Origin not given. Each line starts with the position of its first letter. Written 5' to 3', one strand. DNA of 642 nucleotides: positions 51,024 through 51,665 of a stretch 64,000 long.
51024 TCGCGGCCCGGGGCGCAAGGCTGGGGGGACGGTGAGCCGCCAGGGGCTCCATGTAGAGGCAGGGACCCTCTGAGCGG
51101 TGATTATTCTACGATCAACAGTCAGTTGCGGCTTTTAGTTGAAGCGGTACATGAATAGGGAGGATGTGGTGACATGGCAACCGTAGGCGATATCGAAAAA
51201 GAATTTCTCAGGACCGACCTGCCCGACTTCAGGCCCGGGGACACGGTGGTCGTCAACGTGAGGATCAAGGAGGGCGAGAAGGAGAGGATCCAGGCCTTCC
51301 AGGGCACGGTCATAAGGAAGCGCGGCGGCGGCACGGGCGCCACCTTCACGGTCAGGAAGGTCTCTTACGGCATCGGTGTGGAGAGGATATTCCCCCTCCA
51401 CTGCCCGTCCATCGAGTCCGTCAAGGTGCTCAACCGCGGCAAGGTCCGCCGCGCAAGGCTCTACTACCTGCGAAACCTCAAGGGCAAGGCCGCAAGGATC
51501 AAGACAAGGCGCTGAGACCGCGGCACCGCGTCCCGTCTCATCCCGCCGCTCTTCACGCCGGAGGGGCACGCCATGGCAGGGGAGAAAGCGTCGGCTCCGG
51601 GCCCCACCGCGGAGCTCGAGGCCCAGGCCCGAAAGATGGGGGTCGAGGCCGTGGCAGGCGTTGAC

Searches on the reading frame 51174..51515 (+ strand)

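Call 58: search_protein_families(library=pfam, proteins=[window:51174-51515:+], max_evalue=0.0001)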
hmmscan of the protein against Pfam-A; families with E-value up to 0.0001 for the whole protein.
window:51174-51515:+ (113 aa): 1 family
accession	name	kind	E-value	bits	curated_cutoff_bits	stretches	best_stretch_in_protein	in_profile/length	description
PF01245.26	Ribosomal_L19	-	2.2e-49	166.5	22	1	5-111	4-110/111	Ribosomal protein L19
